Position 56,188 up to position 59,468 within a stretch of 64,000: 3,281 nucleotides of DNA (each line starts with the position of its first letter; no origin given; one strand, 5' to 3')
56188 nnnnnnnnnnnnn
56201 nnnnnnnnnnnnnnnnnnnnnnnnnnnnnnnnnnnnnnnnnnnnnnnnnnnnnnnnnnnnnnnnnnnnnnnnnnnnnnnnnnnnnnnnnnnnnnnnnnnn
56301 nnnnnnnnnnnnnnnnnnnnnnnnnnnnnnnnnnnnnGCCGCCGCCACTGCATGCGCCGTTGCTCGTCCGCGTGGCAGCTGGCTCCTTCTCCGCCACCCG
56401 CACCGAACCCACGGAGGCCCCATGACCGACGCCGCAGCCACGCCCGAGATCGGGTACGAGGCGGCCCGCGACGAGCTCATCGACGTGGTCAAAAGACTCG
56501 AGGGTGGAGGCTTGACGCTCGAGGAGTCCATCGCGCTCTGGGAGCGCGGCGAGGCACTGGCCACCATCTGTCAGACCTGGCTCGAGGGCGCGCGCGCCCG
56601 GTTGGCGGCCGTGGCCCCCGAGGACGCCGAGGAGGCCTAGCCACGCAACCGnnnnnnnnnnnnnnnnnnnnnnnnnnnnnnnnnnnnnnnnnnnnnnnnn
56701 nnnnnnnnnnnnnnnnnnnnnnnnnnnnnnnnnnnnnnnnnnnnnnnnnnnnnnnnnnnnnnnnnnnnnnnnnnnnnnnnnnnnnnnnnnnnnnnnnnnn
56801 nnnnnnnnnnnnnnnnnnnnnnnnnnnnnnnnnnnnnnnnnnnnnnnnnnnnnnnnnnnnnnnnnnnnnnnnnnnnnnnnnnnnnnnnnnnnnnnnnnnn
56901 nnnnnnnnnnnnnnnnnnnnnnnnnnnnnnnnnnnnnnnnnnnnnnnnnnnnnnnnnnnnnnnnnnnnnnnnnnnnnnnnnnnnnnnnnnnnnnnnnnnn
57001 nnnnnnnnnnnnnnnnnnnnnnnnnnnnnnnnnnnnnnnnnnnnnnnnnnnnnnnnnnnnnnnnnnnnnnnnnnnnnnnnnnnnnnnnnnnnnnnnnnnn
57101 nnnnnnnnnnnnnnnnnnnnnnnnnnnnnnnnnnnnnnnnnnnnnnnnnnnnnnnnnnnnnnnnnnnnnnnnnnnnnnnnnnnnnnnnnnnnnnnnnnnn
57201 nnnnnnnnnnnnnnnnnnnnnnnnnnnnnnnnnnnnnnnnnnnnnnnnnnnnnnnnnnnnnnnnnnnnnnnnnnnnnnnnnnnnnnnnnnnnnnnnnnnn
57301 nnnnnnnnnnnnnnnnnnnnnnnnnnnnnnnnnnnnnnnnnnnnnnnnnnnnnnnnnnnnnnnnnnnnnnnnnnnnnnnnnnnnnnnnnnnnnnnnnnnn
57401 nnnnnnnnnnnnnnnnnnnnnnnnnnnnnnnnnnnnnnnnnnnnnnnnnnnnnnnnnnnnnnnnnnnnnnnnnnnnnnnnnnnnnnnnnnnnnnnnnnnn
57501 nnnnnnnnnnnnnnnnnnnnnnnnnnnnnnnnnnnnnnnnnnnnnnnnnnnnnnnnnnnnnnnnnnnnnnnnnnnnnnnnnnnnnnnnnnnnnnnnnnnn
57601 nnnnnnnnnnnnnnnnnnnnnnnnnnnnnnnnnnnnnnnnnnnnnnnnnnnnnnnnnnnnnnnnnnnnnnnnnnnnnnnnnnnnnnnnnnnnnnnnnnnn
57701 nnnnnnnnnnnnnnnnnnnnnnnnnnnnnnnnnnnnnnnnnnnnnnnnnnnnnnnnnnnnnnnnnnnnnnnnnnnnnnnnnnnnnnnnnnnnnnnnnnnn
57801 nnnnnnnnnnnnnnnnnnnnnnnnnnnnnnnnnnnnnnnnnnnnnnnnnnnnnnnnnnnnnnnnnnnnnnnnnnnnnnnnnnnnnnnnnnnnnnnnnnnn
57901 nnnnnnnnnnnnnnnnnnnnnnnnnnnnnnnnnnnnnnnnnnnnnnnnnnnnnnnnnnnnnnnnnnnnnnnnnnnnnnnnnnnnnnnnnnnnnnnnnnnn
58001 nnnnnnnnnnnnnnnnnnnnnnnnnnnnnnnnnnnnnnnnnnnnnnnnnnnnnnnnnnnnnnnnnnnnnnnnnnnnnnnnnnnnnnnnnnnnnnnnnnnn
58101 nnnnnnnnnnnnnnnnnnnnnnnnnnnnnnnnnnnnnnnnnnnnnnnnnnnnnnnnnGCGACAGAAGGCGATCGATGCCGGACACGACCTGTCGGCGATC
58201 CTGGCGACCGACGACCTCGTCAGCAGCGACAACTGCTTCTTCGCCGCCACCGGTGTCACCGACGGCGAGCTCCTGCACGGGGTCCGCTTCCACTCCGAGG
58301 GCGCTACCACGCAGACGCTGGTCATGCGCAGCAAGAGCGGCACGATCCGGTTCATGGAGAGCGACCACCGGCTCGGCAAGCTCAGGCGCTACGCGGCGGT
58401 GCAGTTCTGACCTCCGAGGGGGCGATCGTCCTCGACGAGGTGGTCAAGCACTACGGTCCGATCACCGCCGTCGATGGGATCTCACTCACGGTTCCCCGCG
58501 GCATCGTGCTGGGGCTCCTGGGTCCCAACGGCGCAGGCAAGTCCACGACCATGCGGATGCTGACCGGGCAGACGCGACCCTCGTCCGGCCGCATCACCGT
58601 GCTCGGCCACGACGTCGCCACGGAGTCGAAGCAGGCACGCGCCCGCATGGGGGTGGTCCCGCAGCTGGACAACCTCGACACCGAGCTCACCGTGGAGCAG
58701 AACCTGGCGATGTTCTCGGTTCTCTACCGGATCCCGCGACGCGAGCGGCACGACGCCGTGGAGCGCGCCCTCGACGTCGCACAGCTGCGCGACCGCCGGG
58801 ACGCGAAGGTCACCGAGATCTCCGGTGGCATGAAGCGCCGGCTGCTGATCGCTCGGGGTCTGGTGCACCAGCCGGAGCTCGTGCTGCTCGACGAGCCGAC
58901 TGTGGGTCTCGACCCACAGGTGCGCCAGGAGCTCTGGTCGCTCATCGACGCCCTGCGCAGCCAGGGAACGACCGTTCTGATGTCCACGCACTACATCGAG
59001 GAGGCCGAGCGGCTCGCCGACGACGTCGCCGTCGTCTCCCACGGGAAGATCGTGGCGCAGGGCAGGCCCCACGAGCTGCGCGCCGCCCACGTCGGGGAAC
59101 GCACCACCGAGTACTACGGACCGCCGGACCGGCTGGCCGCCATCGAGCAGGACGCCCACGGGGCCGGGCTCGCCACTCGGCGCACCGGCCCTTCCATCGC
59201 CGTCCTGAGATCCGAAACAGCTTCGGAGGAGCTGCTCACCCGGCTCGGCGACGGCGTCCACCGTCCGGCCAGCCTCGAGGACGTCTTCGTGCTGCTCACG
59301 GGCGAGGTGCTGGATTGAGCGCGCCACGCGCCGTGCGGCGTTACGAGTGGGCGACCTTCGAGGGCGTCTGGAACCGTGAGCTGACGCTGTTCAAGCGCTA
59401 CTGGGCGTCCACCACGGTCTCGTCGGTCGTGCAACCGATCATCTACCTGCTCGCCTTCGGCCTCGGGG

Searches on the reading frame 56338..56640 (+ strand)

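Call 45: search_protein_families(library=pfam, proteins=[window:56338-56640:+], max_evalue=0.01)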
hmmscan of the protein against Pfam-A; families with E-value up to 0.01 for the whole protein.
window:56338-56640:+ (100 aa): 1 family
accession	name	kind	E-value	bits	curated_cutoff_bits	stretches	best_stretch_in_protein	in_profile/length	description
PF02609.21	Exonuc_VII_S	-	4.7e-16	59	24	1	40-89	1-50/52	Exonuclease VII small subunit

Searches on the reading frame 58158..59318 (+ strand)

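Call 23: search_protein_families(library=pfam, proteins=[window:58158-59318:+], max_evalue=0.001)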
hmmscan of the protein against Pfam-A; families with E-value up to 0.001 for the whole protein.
window:58158-59318:+ (386 aa): 2 families
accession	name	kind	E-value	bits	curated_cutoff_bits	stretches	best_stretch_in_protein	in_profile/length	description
PF00005.33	ABC_tran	-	6.1e-36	124.5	25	1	106-248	2-136/137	ABC transporter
PF13304.12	AAA_21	-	2.8e-10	41.2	27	1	213-278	230-298/304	AAA domain, putative AbiEii toxin, Type IV TA system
